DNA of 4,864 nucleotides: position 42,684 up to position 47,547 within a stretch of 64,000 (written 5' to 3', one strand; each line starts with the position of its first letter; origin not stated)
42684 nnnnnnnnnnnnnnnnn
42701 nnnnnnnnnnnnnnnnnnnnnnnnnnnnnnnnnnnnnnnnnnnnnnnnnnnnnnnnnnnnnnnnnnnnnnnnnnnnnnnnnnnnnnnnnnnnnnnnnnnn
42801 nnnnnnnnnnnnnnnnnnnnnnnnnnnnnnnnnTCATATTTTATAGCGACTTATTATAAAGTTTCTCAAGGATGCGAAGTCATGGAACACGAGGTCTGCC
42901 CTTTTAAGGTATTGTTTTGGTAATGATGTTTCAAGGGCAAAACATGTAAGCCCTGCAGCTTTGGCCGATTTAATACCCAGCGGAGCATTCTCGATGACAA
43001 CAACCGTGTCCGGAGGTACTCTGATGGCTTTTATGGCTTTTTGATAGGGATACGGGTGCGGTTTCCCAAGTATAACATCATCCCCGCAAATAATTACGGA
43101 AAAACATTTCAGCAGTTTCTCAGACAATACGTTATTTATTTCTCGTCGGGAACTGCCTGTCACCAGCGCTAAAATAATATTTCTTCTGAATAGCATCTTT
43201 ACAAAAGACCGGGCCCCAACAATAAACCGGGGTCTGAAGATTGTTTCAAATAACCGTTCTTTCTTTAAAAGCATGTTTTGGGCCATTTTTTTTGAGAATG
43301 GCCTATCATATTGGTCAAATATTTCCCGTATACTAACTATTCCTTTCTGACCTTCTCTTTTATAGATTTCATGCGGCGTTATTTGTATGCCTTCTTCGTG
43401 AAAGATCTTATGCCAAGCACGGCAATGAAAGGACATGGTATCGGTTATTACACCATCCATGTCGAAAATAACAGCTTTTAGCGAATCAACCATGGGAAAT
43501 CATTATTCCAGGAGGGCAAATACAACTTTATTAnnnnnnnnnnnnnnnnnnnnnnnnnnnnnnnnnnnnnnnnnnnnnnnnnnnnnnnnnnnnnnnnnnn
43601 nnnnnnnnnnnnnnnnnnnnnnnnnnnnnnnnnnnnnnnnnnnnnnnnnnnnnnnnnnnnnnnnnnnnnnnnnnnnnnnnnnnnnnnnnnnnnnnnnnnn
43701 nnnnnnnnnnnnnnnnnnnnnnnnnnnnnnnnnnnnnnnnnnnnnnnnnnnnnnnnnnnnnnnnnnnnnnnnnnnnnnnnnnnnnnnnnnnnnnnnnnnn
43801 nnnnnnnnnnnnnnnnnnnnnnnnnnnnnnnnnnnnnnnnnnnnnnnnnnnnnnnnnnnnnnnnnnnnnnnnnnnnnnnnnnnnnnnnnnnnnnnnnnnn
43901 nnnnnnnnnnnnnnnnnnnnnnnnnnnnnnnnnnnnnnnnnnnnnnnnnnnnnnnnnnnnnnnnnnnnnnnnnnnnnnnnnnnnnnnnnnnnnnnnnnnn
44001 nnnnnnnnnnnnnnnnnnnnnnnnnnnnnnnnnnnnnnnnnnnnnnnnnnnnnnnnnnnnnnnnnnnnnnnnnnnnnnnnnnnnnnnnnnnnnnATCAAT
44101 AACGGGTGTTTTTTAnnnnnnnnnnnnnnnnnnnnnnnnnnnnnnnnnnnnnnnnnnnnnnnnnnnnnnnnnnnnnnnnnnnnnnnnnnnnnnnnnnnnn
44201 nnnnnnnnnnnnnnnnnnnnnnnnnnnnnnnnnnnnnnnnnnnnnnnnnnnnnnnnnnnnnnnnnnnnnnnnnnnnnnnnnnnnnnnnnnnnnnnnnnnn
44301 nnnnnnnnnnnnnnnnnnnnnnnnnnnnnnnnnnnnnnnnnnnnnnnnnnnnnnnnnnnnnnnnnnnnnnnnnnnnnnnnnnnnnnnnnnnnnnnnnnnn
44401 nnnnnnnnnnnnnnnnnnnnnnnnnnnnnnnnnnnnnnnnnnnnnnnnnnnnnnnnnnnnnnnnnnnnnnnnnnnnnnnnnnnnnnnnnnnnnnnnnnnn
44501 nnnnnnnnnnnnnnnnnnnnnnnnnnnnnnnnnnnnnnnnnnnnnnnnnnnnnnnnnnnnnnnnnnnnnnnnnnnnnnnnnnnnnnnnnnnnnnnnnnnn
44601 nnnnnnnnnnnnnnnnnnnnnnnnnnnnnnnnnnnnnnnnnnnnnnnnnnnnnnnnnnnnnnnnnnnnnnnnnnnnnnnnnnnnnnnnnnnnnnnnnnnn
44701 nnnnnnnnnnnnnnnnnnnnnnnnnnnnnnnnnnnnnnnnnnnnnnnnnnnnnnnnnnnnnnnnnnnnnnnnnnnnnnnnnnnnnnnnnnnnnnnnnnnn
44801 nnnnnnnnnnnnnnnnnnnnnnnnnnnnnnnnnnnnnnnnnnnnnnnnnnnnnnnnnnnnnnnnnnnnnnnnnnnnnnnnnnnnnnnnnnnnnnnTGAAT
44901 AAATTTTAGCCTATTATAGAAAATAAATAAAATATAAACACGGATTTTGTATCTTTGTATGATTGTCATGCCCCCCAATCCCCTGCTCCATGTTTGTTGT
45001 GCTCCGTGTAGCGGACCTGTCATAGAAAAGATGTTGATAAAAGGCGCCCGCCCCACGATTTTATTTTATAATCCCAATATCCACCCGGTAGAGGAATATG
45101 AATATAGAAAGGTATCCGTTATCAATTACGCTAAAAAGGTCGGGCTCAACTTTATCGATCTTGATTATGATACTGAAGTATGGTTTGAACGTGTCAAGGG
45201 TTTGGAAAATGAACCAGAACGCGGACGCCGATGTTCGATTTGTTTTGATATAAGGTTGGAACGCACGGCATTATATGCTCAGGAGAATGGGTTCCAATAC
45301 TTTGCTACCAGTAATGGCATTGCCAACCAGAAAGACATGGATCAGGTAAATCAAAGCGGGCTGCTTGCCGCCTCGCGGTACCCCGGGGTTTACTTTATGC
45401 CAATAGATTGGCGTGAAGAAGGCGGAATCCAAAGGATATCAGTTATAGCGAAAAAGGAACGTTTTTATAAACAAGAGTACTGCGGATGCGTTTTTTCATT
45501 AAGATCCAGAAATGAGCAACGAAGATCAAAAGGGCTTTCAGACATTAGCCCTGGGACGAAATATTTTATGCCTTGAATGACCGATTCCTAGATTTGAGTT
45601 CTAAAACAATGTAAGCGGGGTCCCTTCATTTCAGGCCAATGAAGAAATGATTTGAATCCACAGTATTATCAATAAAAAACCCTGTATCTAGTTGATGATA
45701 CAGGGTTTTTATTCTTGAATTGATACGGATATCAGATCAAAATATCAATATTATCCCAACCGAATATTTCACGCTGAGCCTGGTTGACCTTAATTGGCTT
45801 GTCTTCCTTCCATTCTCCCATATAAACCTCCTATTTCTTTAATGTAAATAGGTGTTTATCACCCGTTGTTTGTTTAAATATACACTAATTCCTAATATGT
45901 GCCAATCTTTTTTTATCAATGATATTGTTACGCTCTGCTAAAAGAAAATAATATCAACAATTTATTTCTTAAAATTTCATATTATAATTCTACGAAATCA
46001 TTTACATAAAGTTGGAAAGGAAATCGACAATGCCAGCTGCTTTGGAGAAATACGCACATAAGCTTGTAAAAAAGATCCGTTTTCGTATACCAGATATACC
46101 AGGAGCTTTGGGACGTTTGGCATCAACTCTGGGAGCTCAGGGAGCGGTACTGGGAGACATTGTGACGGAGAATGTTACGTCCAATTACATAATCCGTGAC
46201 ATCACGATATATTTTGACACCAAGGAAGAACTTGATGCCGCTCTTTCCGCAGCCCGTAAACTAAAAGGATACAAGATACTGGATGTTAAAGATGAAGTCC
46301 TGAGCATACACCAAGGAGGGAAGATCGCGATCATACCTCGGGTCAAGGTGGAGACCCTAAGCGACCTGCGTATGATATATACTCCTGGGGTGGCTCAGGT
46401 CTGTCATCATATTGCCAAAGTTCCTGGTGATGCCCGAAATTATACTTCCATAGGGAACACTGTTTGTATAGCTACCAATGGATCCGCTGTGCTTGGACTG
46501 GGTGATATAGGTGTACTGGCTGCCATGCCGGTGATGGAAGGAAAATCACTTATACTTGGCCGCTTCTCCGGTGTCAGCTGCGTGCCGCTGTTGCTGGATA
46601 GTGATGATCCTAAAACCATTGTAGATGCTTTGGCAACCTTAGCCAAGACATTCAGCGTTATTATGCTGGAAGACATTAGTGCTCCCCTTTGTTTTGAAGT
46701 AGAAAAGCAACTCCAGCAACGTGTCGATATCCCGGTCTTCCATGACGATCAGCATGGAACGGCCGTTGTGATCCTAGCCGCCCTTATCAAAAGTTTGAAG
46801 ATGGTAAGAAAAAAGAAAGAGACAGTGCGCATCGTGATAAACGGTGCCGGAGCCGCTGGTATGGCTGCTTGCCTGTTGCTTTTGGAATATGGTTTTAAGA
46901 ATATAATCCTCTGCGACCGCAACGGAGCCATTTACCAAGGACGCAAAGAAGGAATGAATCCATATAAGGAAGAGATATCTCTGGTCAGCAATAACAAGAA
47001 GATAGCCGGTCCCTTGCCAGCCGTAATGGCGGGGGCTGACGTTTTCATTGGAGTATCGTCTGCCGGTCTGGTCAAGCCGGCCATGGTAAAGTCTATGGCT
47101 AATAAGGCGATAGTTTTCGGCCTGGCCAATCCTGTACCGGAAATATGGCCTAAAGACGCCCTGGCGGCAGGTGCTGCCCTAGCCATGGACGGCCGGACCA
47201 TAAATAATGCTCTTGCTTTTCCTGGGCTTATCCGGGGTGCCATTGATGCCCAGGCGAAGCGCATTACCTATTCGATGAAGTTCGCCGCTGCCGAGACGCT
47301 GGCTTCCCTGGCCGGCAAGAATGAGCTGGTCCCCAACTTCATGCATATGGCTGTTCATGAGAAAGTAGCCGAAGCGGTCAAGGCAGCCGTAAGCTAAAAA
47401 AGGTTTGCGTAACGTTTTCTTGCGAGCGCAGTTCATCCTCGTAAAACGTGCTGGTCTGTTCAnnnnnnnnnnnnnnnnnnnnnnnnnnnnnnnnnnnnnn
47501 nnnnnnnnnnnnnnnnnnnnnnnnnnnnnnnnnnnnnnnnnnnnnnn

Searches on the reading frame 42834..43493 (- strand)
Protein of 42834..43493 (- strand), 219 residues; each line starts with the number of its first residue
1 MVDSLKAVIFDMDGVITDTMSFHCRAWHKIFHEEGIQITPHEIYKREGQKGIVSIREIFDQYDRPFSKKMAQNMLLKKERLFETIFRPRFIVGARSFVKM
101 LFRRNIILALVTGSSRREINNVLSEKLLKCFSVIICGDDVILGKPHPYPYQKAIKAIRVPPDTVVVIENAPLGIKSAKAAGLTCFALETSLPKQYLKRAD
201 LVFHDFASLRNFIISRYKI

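Call 48: search_protein_families(library=pfam, proteins=[window:42834-43493:-])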
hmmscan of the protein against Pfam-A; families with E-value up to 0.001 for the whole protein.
window:42834-43493:- (219 aa): 3 families
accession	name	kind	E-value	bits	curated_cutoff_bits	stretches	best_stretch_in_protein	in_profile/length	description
PF13419.12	HAD_2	-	3e-28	99.6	23.8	1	8-186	1-177/178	Haloacid dehalogenase-like hydrolase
PF00702.32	Hydrolase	-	4.5e-25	89.6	26.4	1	6-181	2-191/191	haloacid dehalogenase-like hydrolase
PF12710.13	HAD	-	6e-05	24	27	1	8-159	1-159/189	haloacid dehalogenase-like hydrolase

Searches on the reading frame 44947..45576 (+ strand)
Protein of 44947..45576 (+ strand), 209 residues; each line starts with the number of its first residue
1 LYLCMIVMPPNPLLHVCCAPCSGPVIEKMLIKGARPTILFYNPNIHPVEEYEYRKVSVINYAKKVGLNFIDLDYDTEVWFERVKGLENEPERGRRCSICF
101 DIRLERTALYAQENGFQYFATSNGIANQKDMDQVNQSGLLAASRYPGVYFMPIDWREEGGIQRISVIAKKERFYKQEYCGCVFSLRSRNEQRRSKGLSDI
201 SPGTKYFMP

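Call 48: search_protein_families(library=pfam, proteins=[window:44947-45576:+])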
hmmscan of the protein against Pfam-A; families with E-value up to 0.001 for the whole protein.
window:44947-45576:+ (209 aa): 1 family
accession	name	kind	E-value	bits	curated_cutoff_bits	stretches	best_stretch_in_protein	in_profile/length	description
PF02677.20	QueH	-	5.8e-58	196.3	23.5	1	13-186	2-174/175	Epoxyqueuosine reductase QueH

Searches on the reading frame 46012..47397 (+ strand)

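Call 48: search_protein_families(library=pfam, proteins=[window:46012-47397:+])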
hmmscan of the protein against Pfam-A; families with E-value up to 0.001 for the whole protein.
window:46012-47397:+ (461 aa): 3 families
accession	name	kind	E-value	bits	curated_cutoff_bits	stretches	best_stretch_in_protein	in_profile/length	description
PF00390.24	malic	-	1.5e-21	77.5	23.1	1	115-234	14-181/182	Malic enzyme, N-terminal domain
PF03949.21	Malic_M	-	3.8e-15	56.3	23.5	2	249-377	3-149/258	Malic enzyme, NAD binding domain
PF00208.27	ELFV_dehydrog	-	0.00029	21.1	23.4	1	255-315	18-74/241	Glutamate/Leucine/Phenylalanine/Valine dehydrogenase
